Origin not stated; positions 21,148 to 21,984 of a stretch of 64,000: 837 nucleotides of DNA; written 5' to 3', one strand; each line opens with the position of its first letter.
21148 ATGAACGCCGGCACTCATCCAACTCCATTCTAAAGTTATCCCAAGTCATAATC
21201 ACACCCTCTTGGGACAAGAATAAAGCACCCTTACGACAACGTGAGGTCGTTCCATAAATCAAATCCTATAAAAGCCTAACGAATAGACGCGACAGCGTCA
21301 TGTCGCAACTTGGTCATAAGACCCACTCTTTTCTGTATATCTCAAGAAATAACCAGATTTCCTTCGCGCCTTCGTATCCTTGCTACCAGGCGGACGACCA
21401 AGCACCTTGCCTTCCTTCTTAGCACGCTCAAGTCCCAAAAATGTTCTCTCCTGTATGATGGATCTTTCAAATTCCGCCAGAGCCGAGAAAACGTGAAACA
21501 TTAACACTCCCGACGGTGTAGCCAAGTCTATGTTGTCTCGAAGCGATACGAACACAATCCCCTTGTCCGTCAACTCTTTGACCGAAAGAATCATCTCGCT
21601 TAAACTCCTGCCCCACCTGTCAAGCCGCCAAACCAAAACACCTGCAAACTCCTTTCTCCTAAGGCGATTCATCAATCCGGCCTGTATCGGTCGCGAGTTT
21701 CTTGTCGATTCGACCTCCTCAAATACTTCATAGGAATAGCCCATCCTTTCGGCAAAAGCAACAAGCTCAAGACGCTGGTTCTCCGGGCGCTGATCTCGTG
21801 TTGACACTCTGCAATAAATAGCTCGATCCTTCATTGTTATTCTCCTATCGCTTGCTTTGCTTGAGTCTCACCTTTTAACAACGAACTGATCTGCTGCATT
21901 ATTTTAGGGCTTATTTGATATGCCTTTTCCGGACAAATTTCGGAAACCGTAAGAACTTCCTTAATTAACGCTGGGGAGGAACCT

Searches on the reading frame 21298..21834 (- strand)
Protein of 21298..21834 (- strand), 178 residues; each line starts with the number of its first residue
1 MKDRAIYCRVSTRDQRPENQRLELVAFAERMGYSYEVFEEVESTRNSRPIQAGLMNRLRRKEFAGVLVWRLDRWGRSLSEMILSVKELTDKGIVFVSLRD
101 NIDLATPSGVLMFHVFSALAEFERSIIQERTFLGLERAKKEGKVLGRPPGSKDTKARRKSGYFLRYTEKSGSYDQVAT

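Call 11: search_protein_families(library=phrogs, proteins=[window:21298-21834:-], max_evalue=0.001)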
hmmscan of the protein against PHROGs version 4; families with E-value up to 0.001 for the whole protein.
window:21298-21834:- (178 aa): 3 families
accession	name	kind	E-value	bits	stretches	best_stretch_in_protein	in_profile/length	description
phrog_125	-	DNA, RNA and nucleotide metabolism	1.4e-41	143.7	1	2-159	20-168/254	DNA invertase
phrog_95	-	integration and excision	9.5e-32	111.4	1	3-149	89-245/651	integrase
phrog_6620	-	integration and excision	3.2e-08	34.4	1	4-98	58-155/201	transposase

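Call 74: search_protein_families(library=pfam, proteins=[window:21298-21834:-], max_evalue=1)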
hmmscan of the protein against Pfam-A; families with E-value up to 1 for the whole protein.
window:21298-21834:- (178 aa): 1 family
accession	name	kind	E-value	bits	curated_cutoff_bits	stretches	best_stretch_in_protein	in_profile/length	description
PF00239.26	Resolvase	-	5.2e-36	124.3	23.3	1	5-143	2-144/145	Resolvase, N terminal domain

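Call 75: search_protein_families(library=ncbifam, proteins=[window:21298-21834:-], max_evalue=0.01)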
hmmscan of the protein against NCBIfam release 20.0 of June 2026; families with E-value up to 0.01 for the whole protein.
window:21298-21834:- (178 aa): 7 families
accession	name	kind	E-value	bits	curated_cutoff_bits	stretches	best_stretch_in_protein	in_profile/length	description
NF041201.1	recomb_XisF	equivalog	5.4e-20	71.8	375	1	7-149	4-147/465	fdxN element excision recombinase XisF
NF009949.0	PRK13413.1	equivalog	7.6e-18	64.9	272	1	7-161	5-163/203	master DNA invertase Mpi family serine-type recombinase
NF047343.1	SCCmet_CcrB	equivalog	7.8e-14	51.2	900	1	5-154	10-167/542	cassette chromosome recombinase CcrB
NF047347.1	SCCmet_CcrC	equivalog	1e-10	40.8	900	1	4-144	5-155/558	cassette chromosome recombinase CcrC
NF033518.0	transpos_IS607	equivalog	1.9e-07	30.8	110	1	5-96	57-152/187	IS607 family transposase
NF049883.1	resolv_YneB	equivalog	4e-06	26.4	175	1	5-142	3-146/211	YneB family resolvase-like protein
NF047344.1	SCCmet_CcrA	equivalog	2.3e-05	23.7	700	1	1-145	1-149/442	cassette chromosome recombinase CcrA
